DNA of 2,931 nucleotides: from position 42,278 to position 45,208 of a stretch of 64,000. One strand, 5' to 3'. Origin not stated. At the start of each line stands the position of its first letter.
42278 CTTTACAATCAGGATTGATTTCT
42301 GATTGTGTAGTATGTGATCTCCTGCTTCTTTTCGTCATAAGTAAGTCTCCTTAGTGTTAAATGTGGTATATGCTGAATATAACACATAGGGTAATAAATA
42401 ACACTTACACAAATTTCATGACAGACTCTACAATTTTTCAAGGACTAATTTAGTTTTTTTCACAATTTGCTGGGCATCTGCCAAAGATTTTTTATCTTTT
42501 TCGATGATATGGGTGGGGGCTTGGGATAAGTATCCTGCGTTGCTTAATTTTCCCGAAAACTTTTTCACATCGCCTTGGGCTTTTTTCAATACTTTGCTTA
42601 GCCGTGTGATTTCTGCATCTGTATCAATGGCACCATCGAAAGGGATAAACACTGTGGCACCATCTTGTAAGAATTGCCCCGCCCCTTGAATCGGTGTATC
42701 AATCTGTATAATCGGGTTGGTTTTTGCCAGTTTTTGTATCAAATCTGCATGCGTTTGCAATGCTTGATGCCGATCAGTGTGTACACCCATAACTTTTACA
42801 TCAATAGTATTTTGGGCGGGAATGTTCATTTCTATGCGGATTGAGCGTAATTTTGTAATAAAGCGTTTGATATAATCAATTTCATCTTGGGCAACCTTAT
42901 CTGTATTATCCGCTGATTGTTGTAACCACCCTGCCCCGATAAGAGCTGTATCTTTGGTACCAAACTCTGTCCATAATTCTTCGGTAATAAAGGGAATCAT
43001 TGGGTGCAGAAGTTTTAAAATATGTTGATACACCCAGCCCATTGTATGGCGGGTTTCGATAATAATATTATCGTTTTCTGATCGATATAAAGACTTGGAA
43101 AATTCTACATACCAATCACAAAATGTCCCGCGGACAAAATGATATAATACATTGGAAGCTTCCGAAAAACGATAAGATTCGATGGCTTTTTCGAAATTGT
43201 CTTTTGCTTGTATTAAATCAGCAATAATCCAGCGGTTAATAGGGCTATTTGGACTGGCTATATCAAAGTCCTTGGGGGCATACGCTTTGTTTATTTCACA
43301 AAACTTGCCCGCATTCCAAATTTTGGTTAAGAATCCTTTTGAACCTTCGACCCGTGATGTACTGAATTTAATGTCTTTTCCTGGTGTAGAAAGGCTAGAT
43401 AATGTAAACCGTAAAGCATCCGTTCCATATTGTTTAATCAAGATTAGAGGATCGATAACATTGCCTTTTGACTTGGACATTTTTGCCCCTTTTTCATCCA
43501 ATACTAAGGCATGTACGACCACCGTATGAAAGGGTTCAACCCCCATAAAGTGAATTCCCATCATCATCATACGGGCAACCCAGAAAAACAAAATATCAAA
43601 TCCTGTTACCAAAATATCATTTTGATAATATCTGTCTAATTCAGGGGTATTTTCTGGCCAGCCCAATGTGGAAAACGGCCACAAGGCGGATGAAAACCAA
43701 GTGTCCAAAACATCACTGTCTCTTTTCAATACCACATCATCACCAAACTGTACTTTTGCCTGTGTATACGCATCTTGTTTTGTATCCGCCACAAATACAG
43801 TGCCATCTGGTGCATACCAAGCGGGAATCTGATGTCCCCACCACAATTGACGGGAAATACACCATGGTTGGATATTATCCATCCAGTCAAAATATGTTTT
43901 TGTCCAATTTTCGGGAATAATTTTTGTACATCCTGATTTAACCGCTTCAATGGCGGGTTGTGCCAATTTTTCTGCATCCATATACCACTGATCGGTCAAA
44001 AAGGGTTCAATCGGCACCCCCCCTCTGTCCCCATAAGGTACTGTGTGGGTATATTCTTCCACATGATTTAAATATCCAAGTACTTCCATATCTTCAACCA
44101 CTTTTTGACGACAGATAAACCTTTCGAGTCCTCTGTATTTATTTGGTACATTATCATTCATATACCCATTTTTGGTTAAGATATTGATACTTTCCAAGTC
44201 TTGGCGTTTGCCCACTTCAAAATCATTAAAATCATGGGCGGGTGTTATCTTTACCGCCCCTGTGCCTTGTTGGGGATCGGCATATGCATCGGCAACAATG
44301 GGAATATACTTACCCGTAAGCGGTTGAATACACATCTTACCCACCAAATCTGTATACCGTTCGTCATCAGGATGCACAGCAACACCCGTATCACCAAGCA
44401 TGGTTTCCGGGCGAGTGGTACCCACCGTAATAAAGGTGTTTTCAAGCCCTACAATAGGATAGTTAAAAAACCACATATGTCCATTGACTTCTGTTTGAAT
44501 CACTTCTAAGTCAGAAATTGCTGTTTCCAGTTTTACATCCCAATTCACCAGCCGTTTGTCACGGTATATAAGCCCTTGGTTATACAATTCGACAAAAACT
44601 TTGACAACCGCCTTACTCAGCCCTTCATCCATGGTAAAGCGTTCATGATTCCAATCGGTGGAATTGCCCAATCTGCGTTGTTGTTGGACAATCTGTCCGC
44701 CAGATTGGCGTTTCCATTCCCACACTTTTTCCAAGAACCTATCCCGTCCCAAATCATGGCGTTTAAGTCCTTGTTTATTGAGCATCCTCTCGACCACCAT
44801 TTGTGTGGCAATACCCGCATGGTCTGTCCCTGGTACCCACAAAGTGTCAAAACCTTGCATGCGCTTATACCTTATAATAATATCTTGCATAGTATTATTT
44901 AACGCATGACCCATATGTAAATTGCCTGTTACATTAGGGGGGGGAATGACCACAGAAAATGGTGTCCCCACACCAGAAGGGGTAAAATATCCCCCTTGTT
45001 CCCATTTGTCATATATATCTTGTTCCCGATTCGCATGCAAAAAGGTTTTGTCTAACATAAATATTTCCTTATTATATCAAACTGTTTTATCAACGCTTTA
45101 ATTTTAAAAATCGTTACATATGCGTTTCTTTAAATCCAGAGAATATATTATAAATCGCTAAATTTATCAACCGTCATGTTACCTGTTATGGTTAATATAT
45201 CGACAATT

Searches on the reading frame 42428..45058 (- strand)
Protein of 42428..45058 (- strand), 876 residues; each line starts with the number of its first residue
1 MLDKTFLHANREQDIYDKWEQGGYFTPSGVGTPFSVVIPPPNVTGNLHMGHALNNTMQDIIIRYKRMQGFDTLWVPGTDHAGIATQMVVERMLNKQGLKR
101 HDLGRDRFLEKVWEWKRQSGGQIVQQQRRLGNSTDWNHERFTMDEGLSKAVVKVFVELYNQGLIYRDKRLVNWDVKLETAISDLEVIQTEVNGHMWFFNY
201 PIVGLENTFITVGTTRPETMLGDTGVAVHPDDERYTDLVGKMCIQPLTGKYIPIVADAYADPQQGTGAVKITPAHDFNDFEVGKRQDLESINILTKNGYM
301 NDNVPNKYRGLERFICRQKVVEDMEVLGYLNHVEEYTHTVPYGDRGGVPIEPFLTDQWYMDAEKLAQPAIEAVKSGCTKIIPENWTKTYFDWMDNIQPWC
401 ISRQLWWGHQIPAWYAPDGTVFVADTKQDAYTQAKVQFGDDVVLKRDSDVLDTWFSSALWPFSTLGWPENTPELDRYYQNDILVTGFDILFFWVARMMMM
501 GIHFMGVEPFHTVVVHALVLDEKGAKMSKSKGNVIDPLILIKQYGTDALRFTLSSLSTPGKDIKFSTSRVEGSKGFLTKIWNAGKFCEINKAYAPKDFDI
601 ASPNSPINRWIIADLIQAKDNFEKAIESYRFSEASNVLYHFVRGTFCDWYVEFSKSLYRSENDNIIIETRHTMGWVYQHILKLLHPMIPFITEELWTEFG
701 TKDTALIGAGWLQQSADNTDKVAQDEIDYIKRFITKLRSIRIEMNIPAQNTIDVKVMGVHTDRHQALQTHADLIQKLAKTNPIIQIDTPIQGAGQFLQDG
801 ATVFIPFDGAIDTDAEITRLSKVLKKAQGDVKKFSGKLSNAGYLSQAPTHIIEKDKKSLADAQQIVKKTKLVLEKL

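Call 12: find_related_loci(query=window:42428-45058:-, collection=genome_contigs, flank=10000)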
Query window:42428-45058:- (876 aa) in genome_contigs; peptide patterns used: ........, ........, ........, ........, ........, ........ (x = any residue, [..] = any of these).
599 stretches matched a pattern (row limit reached: there are more); 593 encode a relative of the query (tblastn E <= 1e-3); the best 80 are kept; 80 distinct loci.
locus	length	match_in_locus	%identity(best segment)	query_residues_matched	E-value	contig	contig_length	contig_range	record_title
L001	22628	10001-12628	71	1-876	0e+0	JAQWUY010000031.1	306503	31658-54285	MAG: Alphaproteobacteria bacterium isolate cluster3_bin.116 k119_317611, whole genome shotgun sequence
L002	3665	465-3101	57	1-876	0e+0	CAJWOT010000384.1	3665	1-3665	MAG TPA_asm: uncultured Rhodospirillaceae bacterium isolate ERR599097_bin.110_MetaBAT_v2.12.1_MAG genome assembly, conti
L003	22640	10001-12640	59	1-876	0e+0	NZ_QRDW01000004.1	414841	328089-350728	Aestuariispira insulae strain CECT 8488 Ga0244593_104, whole genome shotgun sequence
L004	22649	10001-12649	56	2-876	0e+0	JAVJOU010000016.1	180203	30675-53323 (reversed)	MAG: Rhodospirillales bacterium isolate A1-SPW-30 k141_3565, whole genome shotgun sequence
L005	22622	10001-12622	56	1-876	0e+0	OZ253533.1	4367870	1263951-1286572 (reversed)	MAG: Rhodospirillales bacterium isolate 9d264909-92db-45cc-bff1-2ee2e865f122 genome assembly, chromosome: 1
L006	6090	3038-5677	58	1-876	0e+0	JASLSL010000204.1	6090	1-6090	MAG: Alphaproteobacteria bacterium isolate Arabian12_MAG_54 c_000001297841, whole genome shotgun sequence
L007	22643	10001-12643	55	1-876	0e+0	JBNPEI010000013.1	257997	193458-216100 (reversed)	MAG: Rhodospirillales bacterium isolate fr_S2C249 S2CNODE_16_length_257997_cov_14_479590, whole genome shotgun sequence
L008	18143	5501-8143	55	1-876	0e+0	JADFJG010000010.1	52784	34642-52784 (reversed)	MAG: Proteobacteria bacterium isolate B40T1L10 B40T1L10_NODE512, whole genome shotgun sequence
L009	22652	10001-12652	55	1-876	0e+0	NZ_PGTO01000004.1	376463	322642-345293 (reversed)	Paramagnetospirillum kuznetsovii strain LBB-42 NODE_4_length_376463_cov_77.6039, whole genome shotgun sequence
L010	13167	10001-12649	56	1-876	0e+0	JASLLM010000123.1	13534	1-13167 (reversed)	MAG: Alphaproteobacteria bacterium isolate Arabian10_MAG_24 NODE_123_length_13534_cov_8.894553, whole genome shotgun seq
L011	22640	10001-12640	56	1-876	0e+0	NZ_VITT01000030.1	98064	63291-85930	Nitrospirillum viridazoti strain BR 11140 Ga0314212_130, whole genome shotgun sequence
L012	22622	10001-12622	56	1-876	0e+0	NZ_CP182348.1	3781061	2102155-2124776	MAG: Terasakiella sp. isolate LRMN1-isolate chromosome, complete genome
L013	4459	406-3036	55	1-872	0e+0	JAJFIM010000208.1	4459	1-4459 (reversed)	MAG: Alphaproteobacteria bacterium isolate OFTM124 OFTM124_207, whole genome shotgun sequence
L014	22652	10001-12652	55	1-876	0e+0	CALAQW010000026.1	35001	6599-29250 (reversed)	MAG TPA_asm: uncultured Alphaproteobacteria bacterium isolate SRR1569898_bin.35_CONCOCT_v1.1_MAG genome assembly, contig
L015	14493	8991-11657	55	1-876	0e+0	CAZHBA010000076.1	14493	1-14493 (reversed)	MAG TPA_asm: uncultured Rhodospirillaceae bacterium isolate SRP260945_co2_420 genome assembly, contig: k141_2737055, who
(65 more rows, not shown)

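Call 75: search_protein_families(library=pfam, proteins=[window:42428-45058:-], max_evalue=0.00001)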
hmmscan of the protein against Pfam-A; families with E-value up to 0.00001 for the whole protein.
window:42428-45058:- (876 aa): 5 families
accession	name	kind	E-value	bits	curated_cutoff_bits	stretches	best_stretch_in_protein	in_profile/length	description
PF00133.28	tRNA-synt_1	-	8e-146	486.4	22.7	1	15-566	2-414/414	tRNA synthetases class I (I, L, M and V)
PF08264.19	Anticodon_1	-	3.5e-32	111.8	25.1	1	608-755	1-147/148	Anticodon-binding domain of tRNA ligase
PF09334.17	tRNA-synt_1g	-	3e-23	82.7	20.1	2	497-569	302-370/391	tRNA synthetases class I (M)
PF10458.14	Val_tRNA-synt_C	-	3.9e-13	49.9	25.9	1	812-876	1-65/66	Valyl tRNA synthetase tRNA binding arm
PF13603.12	tRNA-synt_1_2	-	8.7e-09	35.6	25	1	240-298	86-144/185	Leucyl-tRNA synthetase, editing domain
